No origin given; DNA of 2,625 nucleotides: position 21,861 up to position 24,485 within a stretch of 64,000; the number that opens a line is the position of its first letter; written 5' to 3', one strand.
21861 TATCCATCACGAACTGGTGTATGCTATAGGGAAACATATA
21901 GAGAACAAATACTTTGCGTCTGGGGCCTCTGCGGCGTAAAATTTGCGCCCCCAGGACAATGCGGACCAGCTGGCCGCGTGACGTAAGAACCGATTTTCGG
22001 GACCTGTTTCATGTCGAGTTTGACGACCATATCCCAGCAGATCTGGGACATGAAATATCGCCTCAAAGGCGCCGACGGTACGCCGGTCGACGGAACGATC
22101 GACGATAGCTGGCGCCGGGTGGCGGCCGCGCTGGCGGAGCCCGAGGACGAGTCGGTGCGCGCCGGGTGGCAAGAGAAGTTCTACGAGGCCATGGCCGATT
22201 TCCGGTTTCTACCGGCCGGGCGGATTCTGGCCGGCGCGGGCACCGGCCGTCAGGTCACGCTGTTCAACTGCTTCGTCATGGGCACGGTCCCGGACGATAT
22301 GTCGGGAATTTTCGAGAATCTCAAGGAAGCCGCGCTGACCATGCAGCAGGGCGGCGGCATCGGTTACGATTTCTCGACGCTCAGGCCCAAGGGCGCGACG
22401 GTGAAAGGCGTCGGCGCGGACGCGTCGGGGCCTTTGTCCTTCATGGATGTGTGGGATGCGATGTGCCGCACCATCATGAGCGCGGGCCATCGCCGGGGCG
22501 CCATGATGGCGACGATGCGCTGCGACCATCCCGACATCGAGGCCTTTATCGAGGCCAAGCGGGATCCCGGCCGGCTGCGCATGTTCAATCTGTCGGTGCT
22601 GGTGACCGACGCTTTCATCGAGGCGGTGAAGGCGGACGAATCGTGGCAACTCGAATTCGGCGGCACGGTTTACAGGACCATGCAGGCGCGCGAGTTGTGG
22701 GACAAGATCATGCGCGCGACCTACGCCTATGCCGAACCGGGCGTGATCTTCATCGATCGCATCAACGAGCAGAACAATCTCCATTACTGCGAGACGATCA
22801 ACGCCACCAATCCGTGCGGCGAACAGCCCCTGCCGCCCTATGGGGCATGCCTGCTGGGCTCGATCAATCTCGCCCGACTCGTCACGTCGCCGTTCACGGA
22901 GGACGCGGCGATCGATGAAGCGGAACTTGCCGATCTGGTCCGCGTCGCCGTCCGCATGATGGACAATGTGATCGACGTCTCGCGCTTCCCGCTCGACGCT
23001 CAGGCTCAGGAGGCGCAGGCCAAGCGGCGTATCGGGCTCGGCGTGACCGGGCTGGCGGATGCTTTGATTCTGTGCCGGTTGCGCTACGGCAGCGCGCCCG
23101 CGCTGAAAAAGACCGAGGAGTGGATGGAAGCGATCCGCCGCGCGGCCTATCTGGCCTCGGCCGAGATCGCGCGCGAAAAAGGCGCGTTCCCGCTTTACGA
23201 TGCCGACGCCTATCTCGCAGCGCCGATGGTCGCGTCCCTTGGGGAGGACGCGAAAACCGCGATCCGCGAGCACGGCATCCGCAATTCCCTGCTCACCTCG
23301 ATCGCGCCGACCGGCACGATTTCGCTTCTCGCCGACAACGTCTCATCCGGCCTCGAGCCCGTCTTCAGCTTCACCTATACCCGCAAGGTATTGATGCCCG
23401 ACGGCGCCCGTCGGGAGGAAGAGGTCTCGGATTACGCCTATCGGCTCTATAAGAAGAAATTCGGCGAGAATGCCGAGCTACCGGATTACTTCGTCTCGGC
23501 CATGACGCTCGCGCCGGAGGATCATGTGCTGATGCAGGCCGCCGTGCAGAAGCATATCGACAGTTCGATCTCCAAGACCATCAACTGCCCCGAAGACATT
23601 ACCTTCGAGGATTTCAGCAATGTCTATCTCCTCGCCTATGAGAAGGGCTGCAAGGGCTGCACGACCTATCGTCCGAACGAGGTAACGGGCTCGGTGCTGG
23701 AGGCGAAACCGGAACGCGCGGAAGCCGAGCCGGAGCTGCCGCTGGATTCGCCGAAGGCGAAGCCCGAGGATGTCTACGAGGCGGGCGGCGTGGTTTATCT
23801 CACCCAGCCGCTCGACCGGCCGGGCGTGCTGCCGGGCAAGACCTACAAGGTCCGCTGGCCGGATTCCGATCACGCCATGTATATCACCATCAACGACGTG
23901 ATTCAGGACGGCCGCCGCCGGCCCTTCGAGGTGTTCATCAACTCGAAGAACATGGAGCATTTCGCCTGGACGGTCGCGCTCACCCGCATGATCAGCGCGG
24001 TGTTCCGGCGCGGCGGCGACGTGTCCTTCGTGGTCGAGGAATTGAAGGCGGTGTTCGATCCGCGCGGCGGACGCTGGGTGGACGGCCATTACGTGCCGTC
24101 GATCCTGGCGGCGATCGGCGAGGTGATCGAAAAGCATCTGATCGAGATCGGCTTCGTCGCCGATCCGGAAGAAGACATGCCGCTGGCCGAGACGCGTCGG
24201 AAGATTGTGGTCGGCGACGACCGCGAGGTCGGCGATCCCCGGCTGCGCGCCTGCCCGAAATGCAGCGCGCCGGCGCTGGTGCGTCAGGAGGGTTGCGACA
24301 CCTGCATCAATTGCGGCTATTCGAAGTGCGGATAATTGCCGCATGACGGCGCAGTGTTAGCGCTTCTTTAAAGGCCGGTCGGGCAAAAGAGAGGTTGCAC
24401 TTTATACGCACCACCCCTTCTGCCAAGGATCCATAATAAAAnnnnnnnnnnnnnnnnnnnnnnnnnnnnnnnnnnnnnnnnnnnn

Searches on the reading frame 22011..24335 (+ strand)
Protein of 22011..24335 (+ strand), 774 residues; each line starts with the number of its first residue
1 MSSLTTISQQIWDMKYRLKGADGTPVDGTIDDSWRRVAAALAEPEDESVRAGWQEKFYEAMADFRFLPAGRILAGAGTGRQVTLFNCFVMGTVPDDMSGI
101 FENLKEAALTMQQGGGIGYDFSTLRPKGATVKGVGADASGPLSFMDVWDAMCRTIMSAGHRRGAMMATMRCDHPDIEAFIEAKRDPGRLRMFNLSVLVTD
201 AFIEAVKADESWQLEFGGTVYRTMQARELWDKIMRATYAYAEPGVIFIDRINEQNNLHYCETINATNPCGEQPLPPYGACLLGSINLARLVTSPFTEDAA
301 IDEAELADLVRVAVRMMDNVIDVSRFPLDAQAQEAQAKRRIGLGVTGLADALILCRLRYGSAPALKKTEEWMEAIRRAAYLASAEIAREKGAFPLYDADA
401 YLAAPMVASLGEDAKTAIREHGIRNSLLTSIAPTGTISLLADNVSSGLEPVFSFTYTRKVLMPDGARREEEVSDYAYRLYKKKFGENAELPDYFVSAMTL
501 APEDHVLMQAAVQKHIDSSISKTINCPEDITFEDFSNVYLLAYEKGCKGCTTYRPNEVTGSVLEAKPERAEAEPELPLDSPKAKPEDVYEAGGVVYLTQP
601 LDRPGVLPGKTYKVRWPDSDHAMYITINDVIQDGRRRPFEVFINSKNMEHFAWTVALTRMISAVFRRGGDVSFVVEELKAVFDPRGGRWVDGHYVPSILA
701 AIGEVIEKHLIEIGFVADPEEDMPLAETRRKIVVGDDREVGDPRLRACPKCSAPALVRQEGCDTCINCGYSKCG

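Call 7: search_protein_families(library=pfam, proteins=[window:22011-24335:+])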
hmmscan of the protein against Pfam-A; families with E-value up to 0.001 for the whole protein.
window:22011-24335:+ (774 aa): 3 families
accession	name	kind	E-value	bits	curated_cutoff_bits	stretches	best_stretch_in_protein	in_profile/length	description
PF02867.20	Ribonuc_red_lgC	-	9.8e-129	430.8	23.9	1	86-553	2-523/523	Ribonucleotide reductase, barrel domain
PF00317.26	Ribonuc_red_lgN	-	7.6e-15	55.2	28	1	3-80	2-76/77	Ribonucleotide reductase, all-alpha domain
PF12637.14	TSCPD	-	1.7e-11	44.7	22.8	1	611-710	2-88/88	TSCPD domain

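Call 10: find_related_loci(query=window:22011-24335:+, collection=genome_contigs, flank=4000)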
Query window:22011-24335:+ (774 aa) in genome_contigs; peptide patterns used: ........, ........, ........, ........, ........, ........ (x = any residue, [..] = any of these).
600 stretches matched a pattern (row limit reached: there are more); 591 encode a relative of the query (tblastn E <= 1e-3); the best 80 are kept; 80 distinct loci.
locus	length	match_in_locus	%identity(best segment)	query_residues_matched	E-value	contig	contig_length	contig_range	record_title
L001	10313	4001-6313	75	1-773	0e+0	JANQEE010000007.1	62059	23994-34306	MAG: Minwuiaceae bacterium isolate PL23a_bin.115 k99_5130332, whole genome shotgun sequence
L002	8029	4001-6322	76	1-774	0e+0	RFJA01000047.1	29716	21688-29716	MAG: Alphaproteobacteria bacterium isolate J090 k99_250995, whole genome shotgun sequence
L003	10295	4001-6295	74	1-771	0e+0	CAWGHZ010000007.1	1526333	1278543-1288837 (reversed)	MAG: uncultured Alphaproteobacteria bacterium isolate MFD02416.bin.3.171 genome assembly, contig: contig_9286, whole gen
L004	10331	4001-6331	73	1-774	0e+0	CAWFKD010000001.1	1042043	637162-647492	MAG: uncultured Alphaproteobacteria bacterium isolate MFD02242.bin.2.142 genome assembly, contig: contig_10032, whole ge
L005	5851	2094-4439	74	1-774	0e+0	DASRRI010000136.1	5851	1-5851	MAG TPA_asm: Dongiaceae bacterium isolate SMAG_U4637 k141_2309651, whole genome shotgun sequence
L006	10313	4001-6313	73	1-774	0e+0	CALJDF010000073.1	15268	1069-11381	MAG: uncultured Alphaproteobacteria bacterium isolate S1_Bin_Bin_88_1_1 genome assembly, contig: c_000003427082, whole g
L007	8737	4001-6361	72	1-774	0e+0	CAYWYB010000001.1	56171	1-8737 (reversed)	MAG TPA_asm: uncultured Rhodospirillaceae bacterium isolate SRP167671_co2_53 genome assembly, contig: NODE_718_length_56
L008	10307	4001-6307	73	1-773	0e+0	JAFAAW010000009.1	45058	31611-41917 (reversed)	MAG: Proteobacteria bacterium isolate OH_PFB_97 k127_1474548, whole genome shotgun sequence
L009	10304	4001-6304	73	1-774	0e+0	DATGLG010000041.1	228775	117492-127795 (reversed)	MAG TPA_asm: Alphaproteobacteria bacterium isolate SMAG_U9880 k141_272118, whole genome shotgun sequence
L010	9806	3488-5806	74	1-773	0e+0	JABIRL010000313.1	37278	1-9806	MAG: Rhodospirillaceae bacterium isolate SI072_bin164 k141_2791014, whole genome shotgun sequence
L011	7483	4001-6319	73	1-773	0e+0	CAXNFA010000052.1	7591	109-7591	MAG: Alphaproteobacteria bacterium isolate MH-21oct19-195 genome assembly, contig: MH-21oct19-C15911, whole genome shotg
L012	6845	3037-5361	73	1-774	0e+0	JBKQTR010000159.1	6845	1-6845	MAG: Stellaceae bacterium isolate MHr2D2E2F__bin_5 MHr2D2E2F_000000091801, whole genome shotgun sequence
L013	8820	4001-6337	74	1-774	0e+0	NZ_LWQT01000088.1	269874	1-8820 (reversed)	Paramagnetospirillum marisnigri strain SP-1 NODE_5_length_269874_cov_98.5375_ID_2869, whole genome shotgun sequence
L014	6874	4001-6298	73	1-774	0e+0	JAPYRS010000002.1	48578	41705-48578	MAG: Alphaproteobacteria bacterium isolate PW3.metabat2.2 PW3_1047_length_48578_cov_8.439853, whole genome shotgun seque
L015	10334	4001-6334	73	1-773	0e+0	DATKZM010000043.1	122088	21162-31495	MAG TPA_asm: Alphaproteobacteria bacterium isolate SMAG_U14245 k141_1076528, whole genome shotgun sequence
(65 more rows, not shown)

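Call 44: find_homologous_proteins(query=window:22011-24335:+, max_evalue=1e-100)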
Query window:22011-24335:+ (774 aa): 8000 proteins with E <= 1e-100 among 8000 candidates; the best 120 are listed.
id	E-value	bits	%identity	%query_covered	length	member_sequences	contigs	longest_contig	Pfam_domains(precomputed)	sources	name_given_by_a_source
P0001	0.0e+0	1786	100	100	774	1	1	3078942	PF02867.21,PF00317.27,PF12637.15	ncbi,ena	-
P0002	0.0e+0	1767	99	100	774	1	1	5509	PF02867.21,PF00317.27,PF12637.15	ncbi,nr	ncbi:MAG TPA: adenosylcobalamin-dependent ribonucleoside-diphosphate reductase [Alphaproteobacteria 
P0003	0.0e+0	1622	90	100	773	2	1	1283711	PF02867.21,PF00317.27,PF12637.15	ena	-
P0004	0.0e+0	1620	89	100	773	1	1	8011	PF02867.21,PF00317.27,PF12637.15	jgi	jgi:ribonucleoside-diphosphate reductase alpha chain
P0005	0.0e+0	1610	89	100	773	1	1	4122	PF02867.21,PF00317.27,PF12637.15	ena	-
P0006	0.0e+0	1590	88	100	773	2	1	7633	PF02867.21,PF00317.27,PF12637.15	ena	-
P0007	0.0e+0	1531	100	86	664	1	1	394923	PF02867.21,PF12637.15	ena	-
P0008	0.0e+0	1401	77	100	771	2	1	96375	PF02867.21,PF00317.27,PF12637.15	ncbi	-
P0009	0.0e+0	1393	77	100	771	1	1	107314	PF02867.21,PF00317.27,PF12637.15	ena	-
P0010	0.0e+0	1392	77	100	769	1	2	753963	PF02867.21,PF00317.27,PF12637.15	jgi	jgi:ribonucleoside-diphosphate reductase alpha chain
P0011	0.0e+0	1390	76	100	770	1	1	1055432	PF02867.21,PF00317.27,PF12637.15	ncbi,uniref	ncbi:adenosylcobalamin-dependent ribonucleoside-diphosphate reductase [Emcibacter sp. SYSU 3D8]|unir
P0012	0.0e+0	1390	77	100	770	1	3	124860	PF02867.21,PF00317.27,PF12637.15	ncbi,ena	-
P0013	0.0e+0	1384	77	100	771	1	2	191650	PF02867.21,PF00317.27,PF12637.15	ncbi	ncbi:MAG: adenosylcobalamin-dependent ribonucleoside-diphosphate reductase [Sphingomonadales bacteri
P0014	0.0e+0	1381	76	100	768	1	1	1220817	PF02867.21,PF00317.27,PF12637.15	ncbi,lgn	ncbi:MAG: adenosylcobalamin-dependent ribonucleoside-diphosphate reductase [Alphaproteobacteria bact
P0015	0.0e+0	1380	76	100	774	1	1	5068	PF02867.21,PF00317.27,PF12637.15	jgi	jgi:ribonucleoside-diphosphate reductase alpha chain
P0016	0.0e+0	1379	76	100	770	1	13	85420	PF02867.21,PF00317.27,PF12637.15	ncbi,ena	-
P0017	0.0e+0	1379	76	100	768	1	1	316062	PF02867.21,PF00317.27,PF12637.15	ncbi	-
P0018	0.0e+0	1379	76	100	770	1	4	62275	PF02867.21,PF00317.27,PF12637.15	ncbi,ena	-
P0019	0.0e+0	1377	76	100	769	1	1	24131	PF02867.21,PF00317.27,PF12637.15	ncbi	-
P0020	0.0e+0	1375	76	100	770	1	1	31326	PF02867.21,PF00317.27,PF12637.15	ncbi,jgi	-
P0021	0.0e+0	1374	-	-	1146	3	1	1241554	PF02867.21,PF00317.27,PF14528.12,PF12637.15,PF14890.12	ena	-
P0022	0.0e+0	1373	75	100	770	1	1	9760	PF02867.21,PF00317.27,PF12637.15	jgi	-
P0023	0.0e+0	1373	75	100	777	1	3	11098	PF02867.21,PF00317.27,PF12637.15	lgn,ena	-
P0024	0.0e+0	1372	75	100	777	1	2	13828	PF02867.21,PF00317.27,PF12637.15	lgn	-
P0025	0.0e+0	1372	75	100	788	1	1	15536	PF02867.21,PF00317.27,PF12637.15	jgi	jgi:ribonucleoside-diphosphate reductase alpha chain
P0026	0.0e+0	1370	75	100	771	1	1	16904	PF02867.21,PF00317.27,PF12637.15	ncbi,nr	ncbi:MAG: adenosylcobalamin-dependent ribonucleoside-diphosphate reductase [Alphaproteobacteria bact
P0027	0.0e+0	1370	75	100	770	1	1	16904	PF02867.21,PF00317.27,PF12637.15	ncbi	-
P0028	0.0e+0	1370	76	100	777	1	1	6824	PF02867.21,PF00317.27,PF12637.15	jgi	jgi:ribonucleoside-diphosphate reductase alpha chain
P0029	0.0e+0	1369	-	-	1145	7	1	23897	PF02867.21,PF00317.27,PF14528.12,PF12637.15,PF14890.12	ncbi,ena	-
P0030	0.0e+0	1368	76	100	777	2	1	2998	PF02867.21,PF00317.27,PF12637.15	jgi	jgi:ribonucleoside-diphosphate reductase alpha chain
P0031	0.0e+0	1368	76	100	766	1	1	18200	PF02867.21,PF00317.27,PF12637.15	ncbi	-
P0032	0.0e+0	1367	75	100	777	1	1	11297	PF02867.21,PF00317.27,PF12637.15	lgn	-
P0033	0.0e+0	1366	75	100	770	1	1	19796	PF02867.21,PF00317.27,PF12637.15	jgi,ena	-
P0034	0.0e+0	1366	-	-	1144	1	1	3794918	PF02867.21,PF00317.27,PF14528.12,PF12637.15,PF14890.12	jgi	jgi:ribonucleoside-diphosphate reductase alpha chain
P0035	0.0e+0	1365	75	100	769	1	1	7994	PF02867.21,PF00317.27,PF12637.15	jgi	jgi:ribonucleoside-diphosphate reductase alpha chain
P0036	0.0e+0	1364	74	100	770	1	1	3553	PF02867.21,PF00317.27,PF12637.15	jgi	-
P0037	0.0e+0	1364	74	100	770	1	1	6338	PF02867.21,PF00317.27,PF12637.15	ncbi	-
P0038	0.0e+0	1364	75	100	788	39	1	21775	PF02867.21,PF00317.27,PF12637.15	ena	-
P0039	0.0e+0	1364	74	100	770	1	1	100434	PF02867.21,PF00317.27,PF12637.15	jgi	jgi:ribonucleoside-diphosphate reductase alpha chain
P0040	0.0e+0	1362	76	100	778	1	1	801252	PF02867.21,PF00317.27,PF12637.15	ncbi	-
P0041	0.0e+0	1362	75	100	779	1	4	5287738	PF02867.21,PF00317.27,PF12637.15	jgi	-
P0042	0.0e+0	1361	-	-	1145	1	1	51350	PF02867.21,PF00317.27,PF14528.12,PF12637.15,PF14890.12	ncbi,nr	ncbi:MAG: ribonucleoside reductase [Alphaproteobacteria bacterium]|nr:ribonucleoside reductase [Alph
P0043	0.0e+0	1360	74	100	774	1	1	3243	PF02867.21,PF00317.27,PF12637.15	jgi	jgi:ribonucleoside-diphosphate reductase alpha chain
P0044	0.0e+0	1360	75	100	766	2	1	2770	PF02867.21,PF00317.27,PF12637.15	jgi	jgi:ribonucleoside-diphosphate reductase alpha chain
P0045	0.0e+0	1359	76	100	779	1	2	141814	PF02867.21,PF00317.27,PF12637.15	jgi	jgi:ribonucleoside-diphosphate reductase alpha chain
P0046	0.0e+0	1359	74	100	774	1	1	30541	PF02867.21,PF00317.27,PF12637.15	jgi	jgi:ribonucleoside-diphosphate reductase alpha chain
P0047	0.0e+0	1359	74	100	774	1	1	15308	PF02867.21,PF00317.27,PF12637.15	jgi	-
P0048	0.0e+0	1359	75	100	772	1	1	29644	PF02867.21,PF00317.27,PF12637.15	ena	-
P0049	0.0e+0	1358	75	100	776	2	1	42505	PF02867.21,PF00317.27,PF12637.15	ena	-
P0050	0.0e+0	1358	75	100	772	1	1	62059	PF02867.21,PF00317.27,PF12637.15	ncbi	-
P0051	0.0e+0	1358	74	100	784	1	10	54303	PF02867.21,PF00317.27,PF12637.15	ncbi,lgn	-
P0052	0.0e+0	1357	75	100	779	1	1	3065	PF02867.21,PF00317.27,PF12637.15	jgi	jgi:ribonucleoside-diphosphate reductase alpha chain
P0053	0.0e+0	1355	76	100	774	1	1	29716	PF02867.21,PF00317.27,PF12637.15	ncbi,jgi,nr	ncbi:MAG: adenosylcobalamin-dependent ribonucleoside-diphosphate reductase [Alphaproteobacteria bact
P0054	0.0e+0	1354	75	100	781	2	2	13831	PF02867.21,PF00317.27,PF12637.15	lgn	-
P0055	0.0e+0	1354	74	100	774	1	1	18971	PF02867.21,PF00317.27,PF12637.15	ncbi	-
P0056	0.0e+0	1352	75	100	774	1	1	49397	PF02867.21,PF00317.27,PF12637.15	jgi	jgi:ribonucleoside-diphosphate reductase alpha chain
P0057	0.0e+0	1351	75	100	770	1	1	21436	PF02867.21,PF00317.27,PF12637.15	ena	-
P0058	0.0e+0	1351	75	98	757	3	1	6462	PF02867.21,PF00317.27,PF12637.15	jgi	jgi:ribonucleoside-diphosphate reductase alpha chain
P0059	0.0e+0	1351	74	100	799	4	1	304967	PF02867.21,PF00317.27,PF12637.15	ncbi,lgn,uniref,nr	ncbi:ribonucleoside-diphosphate reductase class II [Dongia mobilis]|uniref:Vitamin B12-dependent rib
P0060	0.0e+0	1351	74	100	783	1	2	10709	PF02867.21,PF00317.27,PF12637.15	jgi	jgi:ribonucleoside-diphosphate reductase alpha chain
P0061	0.0e+0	1351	73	100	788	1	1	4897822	PF02867.21,PF00317.27,PF12637.15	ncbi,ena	-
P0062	0.0e+0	1350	74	100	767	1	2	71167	PF02867.21,PF00317.27,PF12637.15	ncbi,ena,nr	ncbi:MAG: adenosylcobalamin-dependent ribonucleoside-diphosphate reductase [Alphaproteobacteria bact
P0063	0.0e+0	1350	74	100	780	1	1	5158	PF02867.21,PF00317.27,PF12637.15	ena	-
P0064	0.0e+0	1350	74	100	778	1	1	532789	PF02867.21,PF00317.27,PF12637.15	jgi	jgi:ribonucleoside-diphosphate reductase alpha chain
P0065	0.0e+0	1350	74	100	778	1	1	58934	PF02867.21,PF00317.27,PF12637.15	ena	-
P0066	0.0e+0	1349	74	100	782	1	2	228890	PF02867.21,PF00317.27,PF12637.15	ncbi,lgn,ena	-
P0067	0.0e+0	1349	75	100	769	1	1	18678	PF02867.21,PF00317.27,PF12637.15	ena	-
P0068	0.0e+0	1349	75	100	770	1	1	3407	PF02867.21,PF00317.27,PF12637.15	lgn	-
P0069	0.0e+0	1348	75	100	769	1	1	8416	PF02867.21,PF00317.27,PF12637.15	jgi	jgi:ribonucleoside-diphosphate reductase alpha chain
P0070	0.0e+0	1347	75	100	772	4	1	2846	PF02867.21,PF00317.27,PF12637.15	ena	-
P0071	0.0e+0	1347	75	100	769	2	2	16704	PF02867.21,PF00317.27,PF12637.15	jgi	-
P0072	0.0e+0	1347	73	100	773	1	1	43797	PF02867.21,PF00317.27,PF12637.15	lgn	-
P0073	0.0e+0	1345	74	100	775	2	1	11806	PF02867.21,PF00317.27,PF12637.15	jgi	jgi:ribonucleoside-diphosphate reductase alpha chain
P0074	0.0e+0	1345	74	100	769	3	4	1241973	PF02867.21,PF00317.27,PF12637.15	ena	-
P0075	0.0e+0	1345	74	100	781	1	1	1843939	PF02867.21,PF00317.27,PF12637.15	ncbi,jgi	-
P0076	0.0e+0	1344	74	100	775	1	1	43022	PF02867.21,PF00317.27,PF12637.15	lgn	-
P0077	0.0e+0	1344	75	100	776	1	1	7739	PF02867.21,PF00317.27,PF12637.15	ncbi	-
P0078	0.0e+0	1344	74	100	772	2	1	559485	PF02867.21,PF00317.27,PF12637.15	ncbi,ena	ncbi:MAG: adenosylcobalamin-dependent ribonucleoside-diphosphate reductase [Alphaproteobacteria bact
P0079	0.0e+0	1344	74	100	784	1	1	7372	PF02867.21,PF00317.27,PF12637.15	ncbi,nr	ncbi:MAG: adenosylcobalamin-dependent ribonucleoside-diphosphate reductase [Rhodospirillaceae bacter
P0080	0.0e+0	1344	75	100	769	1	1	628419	PF02867.21,PF00317.27,PF12637.15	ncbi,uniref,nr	ncbi:adenosylcobalamin-dependent ribonucleoside-diphosphate reductase [Oceanibaculum nanhaiense]|uni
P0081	0.0e+0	1343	74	100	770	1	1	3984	PF02867.21,PF00317.27,PF12637.15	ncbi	-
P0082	0.0e+0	1343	74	100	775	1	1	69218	PF02867.21,PF00317.27,PF12637.15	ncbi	-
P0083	0.0e+0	1343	74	100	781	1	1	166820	PF02867.21,PF00317.27,PF12637.15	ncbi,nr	ncbi:MAG: adenosylcobalamin-dependent ribonucleoside-diphosphate reductase [Sphingomonadales bacteri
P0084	0.0e+0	1343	75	100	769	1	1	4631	PF02867.21,PF00317.27,PF12637.15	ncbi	ncbi:MAG: adenosylcobalamin-dependent ribonucleoside-diphosphate reductase [Oceanibaculum sp.]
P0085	0.0e+0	1343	74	100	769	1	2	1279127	PF02867.21,PF00317.27,PF12637.15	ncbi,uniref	ncbi:adenosylcobalamin-dependent ribonucleoside-diphosphate reductase [Oceanibaculum nanhaiense]|uni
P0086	0.0e+0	1343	73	100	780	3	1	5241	PF02867.21,PF00317.27,PF12637.15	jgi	jgi:ribonucleoside-diphosphate reductase alpha chain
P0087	0.0e+0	1343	74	100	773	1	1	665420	PF02867.21,PF00317.27,PF12637.15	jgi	jgi:ribonucleoside-diphosphate reductase alpha chain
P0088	0.0e+0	1342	75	100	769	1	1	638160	PF02867.21,PF00317.27,PF12637.15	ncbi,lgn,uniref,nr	ncbi:adenosylcobalamin-dependent ribonucleoside-diphosphate reductase [Oceanibaculum indicum]|uniref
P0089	0.0e+0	1342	74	100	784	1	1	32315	PF02867.21,PF00317.27,PF12637.15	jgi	jgi:ribonucleoside-diphosphate reductase alpha chain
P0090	0.0e+0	1342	74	100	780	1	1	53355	PF02867.21,PF00317.27,PF12637.15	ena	-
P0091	0.0e+0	1342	75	100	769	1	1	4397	PF02867.21,PF00317.27,PF12637.15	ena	-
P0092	0.0e+0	1342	73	100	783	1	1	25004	PF02867.21,PF00317.27,PF12637.15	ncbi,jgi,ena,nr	ncbi:MAG TPA: adenosylcobalamin-dependent ribonucleoside-diphosphate reductase [Terriglobales bacter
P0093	0.0e+0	1342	75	100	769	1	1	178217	PF02867.21,PF00317.27,PF12637.15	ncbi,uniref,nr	ncbi:adenosylcobalamin-dependent ribonucleoside-diphosphate reductase [Oceanibaculum indicum]|uniref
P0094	0.0e+0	1342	75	100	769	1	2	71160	PF02867.21,PF00317.27,PF12637.15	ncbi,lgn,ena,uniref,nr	ncbi:adenosylcobalamin-dependent ribonucleoside-diphosphate reductase [Oceanibaculum sp.]|uniref:ade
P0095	0.0e+0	1341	75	100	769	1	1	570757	PF02867.21,PF00317.27,PF12637.15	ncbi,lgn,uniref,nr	ncbi:MAG: adenosylcobalamin-dependent ribonucleoside-diphosphate reductase [Oceanibaculum nanhaiense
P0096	0.0e+0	1341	75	100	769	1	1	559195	PF02867.21,PF00317.27,PF12637.15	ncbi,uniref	ncbi:MAG: adenosylcobalamin-dependent ribonucleoside-diphosphate reductase [Oceanibaculum nanhaiense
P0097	0.0e+0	1341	73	100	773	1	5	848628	PF02867.21,PF00317.27,PF12637.15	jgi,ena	-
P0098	0.0e+0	1341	75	100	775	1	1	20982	PF02867.21,PF00317.27,PF12637.15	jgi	jgi:ribonucleoside-diphosphate reductase alpha chain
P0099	0.0e+0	1341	73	100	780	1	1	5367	PF02867.21,PF00317.27,PF12637.15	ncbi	ncbi:MAG: adenosylcobalamin-dependent ribonucleoside-diphosphate reductase [Pseudomonadota bacterium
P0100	0.0e+0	1341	74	100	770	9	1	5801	PF02867.21,PF00317.27,PF12637.15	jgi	jgi:ribonucleoside-diphosphate reductase alpha chain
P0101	0.0e+0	1341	75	100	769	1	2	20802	PF02867.21,PF00317.27,PF12637.15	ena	-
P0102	0.0e+0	1341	75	100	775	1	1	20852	PF02867.21,PF00317.27,PF12637.15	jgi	-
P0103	0.0e+0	1341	75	100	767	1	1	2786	PF02867.21,PF00317.27,PF12637.15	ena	-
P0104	0.0e+0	1340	74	100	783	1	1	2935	PF02867.21,PF00317.27,PF12637.15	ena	-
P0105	0.0e+0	1340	75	100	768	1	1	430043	PF02867.21,PF00317.27,PF12637.15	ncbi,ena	-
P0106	0.0e+0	1340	-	-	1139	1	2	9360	PF02867.21,PF00317.27,PF14528.12,PF12637.15,PF14890.12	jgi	jgi:ribonucleoside-diphosphate reductase alpha chain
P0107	0.0e+0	1340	74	100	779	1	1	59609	PF02867.21,PF00317.27,PF12637.15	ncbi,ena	-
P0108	0.0e+0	1340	75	100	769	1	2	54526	PF02867.21,PF00317.27,PF12637.15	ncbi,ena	-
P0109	0.0e+0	1340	73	100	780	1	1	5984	PF02867.21,PF00317.27,PF12637.15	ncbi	ncbi:MAG: adenosylcobalamin-dependent ribonucleoside-diphosphate reductase [Pseudomonadota bacterium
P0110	0.0e+0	1340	74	100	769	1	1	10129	PF02867.21,PF00317.27,PF12637.15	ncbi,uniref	ncbi:adenosylcobalamin-dependent ribonucleoside-diphosphate reductase [Oceanibaculum nanhaiense]|uni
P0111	0.0e+0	1340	75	100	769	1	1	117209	PF02867.21,PF00317.27,PF12637.15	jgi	-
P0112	0.0e+0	1340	75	100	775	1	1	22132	PF02867.21,PF00317.27,PF12637.15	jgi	jgi:ribonucleoside-diphosphate reductase alpha chain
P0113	0.0e+0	1340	74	100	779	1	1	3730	PF02867.21,PF00317.27,PF12637.15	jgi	jgi:ribonucleoside-diphosphate reductase alpha chain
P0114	0.0e+0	1340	73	100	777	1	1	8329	PF02867.21,PF00317.27,PF12637.15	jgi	jgi:ribonucleoside-diphosphate reductase alpha chain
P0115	0.0e+0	1340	75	100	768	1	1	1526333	PF02867.21,PF00317.27,PF12637.15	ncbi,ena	-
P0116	0.0e+0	1339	74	100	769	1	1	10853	PF02867.21,PF00317.27,PF12637.15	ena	-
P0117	0.0e+0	1339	74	100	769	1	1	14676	PF02867.21,PF00317.27,PF12637.15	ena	-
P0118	0.0e+0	1339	73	100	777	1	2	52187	PF02867.21,PF00317.27,PF12637.15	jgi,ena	-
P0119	0.0e+0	1339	73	100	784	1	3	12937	PF02867.21,PF00317.27,PF12637.15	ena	-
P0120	0.0e+0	1339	74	100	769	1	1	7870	PF02867.21,PF00317.27,PF12637.15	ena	-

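Call 45: find_encoding_contigs(protein=P0001, flank=1000, max_places=3)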
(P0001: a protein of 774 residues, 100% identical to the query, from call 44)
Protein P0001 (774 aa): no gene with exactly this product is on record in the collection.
